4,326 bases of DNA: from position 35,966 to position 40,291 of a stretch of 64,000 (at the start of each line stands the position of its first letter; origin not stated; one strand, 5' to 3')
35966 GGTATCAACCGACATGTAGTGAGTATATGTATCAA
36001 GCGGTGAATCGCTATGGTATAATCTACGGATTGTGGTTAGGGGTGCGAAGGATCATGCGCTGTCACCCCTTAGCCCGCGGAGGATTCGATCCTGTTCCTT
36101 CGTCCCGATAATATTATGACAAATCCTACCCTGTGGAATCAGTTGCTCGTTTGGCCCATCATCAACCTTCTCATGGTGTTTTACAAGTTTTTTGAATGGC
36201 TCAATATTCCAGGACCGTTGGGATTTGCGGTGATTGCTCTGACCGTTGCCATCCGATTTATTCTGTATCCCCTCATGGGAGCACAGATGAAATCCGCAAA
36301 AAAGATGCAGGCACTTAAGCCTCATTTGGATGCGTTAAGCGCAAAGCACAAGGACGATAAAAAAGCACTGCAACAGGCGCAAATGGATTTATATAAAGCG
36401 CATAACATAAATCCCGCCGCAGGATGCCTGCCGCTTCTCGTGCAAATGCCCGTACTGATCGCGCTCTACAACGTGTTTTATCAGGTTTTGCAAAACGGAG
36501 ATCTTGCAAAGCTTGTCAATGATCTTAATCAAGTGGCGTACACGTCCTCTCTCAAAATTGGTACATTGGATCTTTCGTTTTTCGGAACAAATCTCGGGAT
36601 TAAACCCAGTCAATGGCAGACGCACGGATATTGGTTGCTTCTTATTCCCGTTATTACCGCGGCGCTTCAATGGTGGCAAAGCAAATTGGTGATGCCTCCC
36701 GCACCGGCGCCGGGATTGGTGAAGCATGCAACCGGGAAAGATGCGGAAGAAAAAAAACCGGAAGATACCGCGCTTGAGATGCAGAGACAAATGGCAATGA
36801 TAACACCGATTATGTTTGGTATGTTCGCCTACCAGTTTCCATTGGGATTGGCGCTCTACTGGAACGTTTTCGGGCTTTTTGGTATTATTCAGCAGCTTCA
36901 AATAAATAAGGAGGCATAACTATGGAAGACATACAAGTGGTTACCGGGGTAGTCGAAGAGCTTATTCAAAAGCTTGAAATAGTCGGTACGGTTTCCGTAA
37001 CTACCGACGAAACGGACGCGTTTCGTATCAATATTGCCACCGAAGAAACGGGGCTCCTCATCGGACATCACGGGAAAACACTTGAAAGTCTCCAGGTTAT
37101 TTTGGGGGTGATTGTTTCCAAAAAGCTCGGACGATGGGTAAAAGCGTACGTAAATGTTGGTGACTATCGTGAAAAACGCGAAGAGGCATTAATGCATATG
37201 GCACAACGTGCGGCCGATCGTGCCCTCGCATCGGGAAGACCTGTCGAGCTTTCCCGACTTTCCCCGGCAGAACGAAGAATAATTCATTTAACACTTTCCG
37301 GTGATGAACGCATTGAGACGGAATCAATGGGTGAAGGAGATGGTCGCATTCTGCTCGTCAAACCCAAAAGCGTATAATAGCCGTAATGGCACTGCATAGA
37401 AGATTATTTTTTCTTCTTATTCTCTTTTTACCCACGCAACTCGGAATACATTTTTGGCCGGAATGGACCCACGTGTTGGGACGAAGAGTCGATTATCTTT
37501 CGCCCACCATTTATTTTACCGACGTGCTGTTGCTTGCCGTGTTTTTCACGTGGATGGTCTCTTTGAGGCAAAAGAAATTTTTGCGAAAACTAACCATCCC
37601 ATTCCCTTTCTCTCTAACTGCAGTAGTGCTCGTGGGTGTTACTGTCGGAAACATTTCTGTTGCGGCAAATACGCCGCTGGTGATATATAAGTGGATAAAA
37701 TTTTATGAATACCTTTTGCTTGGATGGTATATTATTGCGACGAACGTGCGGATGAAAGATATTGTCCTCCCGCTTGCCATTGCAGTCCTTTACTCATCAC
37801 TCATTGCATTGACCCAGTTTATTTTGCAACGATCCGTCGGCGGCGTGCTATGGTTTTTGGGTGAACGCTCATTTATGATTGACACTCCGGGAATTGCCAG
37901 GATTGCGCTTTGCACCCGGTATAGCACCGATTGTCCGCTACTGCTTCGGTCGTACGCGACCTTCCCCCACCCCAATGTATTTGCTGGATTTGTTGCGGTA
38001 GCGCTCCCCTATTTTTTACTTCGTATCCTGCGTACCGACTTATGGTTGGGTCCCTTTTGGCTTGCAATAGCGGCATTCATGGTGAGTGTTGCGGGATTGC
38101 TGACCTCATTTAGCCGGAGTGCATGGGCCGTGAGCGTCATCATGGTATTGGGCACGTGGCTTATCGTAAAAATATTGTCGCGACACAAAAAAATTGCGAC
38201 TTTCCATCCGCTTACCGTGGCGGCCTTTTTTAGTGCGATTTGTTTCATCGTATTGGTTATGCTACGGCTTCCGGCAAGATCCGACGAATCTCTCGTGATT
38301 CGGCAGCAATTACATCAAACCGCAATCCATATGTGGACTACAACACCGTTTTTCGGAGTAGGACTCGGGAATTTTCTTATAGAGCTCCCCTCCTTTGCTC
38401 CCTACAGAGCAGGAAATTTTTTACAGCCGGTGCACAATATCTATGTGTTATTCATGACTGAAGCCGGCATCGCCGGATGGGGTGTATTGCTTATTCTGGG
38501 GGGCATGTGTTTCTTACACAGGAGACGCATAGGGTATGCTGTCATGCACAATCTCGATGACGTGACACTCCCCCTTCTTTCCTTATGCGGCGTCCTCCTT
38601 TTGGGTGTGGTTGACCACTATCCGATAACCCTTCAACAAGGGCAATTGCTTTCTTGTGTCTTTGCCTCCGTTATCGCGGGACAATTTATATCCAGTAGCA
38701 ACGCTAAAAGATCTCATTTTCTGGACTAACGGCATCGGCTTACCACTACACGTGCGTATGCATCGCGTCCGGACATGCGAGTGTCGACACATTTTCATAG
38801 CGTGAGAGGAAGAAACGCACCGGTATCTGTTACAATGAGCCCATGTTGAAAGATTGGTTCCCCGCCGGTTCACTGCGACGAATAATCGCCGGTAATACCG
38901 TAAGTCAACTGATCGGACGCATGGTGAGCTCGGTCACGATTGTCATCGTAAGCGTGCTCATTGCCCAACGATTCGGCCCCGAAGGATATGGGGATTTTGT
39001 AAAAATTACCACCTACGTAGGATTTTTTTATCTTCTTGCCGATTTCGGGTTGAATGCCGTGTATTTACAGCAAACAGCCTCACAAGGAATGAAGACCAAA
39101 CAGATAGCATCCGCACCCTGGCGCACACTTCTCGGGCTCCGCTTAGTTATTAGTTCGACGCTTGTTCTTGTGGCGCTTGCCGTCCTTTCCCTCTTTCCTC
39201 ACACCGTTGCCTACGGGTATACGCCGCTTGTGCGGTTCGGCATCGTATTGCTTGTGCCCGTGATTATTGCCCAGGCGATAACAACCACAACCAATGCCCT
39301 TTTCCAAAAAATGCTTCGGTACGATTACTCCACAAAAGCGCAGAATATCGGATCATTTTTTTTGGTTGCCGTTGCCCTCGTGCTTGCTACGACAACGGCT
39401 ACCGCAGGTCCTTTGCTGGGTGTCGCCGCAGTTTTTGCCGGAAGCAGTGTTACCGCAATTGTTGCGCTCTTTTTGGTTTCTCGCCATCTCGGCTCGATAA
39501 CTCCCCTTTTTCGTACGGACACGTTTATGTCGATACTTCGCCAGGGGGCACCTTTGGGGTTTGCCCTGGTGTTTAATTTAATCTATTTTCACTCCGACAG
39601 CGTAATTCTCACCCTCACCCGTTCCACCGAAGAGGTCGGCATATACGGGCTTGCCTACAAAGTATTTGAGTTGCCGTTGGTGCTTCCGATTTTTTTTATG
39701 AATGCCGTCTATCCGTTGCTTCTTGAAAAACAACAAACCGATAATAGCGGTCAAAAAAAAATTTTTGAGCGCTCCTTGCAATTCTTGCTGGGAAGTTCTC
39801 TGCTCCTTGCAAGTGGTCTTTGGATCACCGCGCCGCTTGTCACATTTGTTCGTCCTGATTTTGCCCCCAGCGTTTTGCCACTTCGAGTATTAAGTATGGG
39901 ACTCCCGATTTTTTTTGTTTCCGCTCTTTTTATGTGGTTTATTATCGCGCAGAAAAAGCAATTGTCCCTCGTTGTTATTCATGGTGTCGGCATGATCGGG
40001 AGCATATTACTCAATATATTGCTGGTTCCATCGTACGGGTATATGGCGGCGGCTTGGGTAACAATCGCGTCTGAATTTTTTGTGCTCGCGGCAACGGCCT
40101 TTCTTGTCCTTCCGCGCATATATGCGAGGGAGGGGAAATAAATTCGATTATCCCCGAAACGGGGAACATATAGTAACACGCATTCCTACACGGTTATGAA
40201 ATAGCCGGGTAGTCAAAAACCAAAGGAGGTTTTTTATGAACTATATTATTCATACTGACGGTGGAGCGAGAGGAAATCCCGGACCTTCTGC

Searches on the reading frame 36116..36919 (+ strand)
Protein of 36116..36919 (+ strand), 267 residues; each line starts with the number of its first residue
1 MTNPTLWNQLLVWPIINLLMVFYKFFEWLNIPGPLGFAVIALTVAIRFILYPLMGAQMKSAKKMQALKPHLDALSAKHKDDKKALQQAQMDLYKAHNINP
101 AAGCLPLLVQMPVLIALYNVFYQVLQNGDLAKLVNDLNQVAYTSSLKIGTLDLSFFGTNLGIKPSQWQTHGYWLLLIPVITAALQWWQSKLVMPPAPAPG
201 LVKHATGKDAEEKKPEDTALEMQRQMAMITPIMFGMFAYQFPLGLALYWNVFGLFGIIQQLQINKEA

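Call 38: search_protein_families(library=pfam, proteins=[window:36116-36919:+], max_evalue=0.001)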
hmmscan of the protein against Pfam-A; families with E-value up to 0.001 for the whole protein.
window:36116-36919:+ (267 aa): 1 family
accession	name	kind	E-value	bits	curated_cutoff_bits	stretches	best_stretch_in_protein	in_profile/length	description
PF02096.25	60KD_IMP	-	1.4e-50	171.9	35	1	36-265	2-163/163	60Kd inner membrane protein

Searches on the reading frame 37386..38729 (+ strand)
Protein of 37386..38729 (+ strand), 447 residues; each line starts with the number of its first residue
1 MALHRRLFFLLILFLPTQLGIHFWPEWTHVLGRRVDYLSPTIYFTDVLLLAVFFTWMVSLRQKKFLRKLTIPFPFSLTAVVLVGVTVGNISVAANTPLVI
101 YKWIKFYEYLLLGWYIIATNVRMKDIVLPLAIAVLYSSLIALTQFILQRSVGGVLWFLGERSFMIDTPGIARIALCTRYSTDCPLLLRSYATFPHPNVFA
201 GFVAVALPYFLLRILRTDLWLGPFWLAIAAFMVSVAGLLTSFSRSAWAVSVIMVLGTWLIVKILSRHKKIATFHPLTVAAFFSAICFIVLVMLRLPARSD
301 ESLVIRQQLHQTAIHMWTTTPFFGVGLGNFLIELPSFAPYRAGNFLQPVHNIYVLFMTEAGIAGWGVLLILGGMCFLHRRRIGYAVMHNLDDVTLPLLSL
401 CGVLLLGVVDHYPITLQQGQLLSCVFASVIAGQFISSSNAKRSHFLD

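Call 38: search_protein_families(library=pfam, proteins=[window:37386-38729:+], max_evalue=0.001)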
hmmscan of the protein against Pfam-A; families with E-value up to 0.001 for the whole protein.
window:37386-38729:+ (447 aa): 1 family
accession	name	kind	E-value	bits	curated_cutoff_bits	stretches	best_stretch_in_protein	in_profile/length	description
PF04932.20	Wzy_C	-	1.2e-10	41.8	31.7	1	230-368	2-148/149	O-Antigen ligase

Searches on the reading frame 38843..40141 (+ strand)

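Call 38: search_protein_families(library=pfam, proteins=[window:38843-40141:+], max_evalue=0.001)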
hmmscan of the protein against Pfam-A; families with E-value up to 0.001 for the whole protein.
window:38843-40141:+ (432 aa): 2 families
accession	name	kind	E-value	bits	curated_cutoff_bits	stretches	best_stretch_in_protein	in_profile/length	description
PF01943.22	Polysacc_synt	-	1e-21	78.1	28.2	1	18-293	8-270/274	Polysaccharide biosynthesis protein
PF13440.11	Polysacc_synt_3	-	8.2e-13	48.7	23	1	45-332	7-278/293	Polysaccharide biosynthesis protein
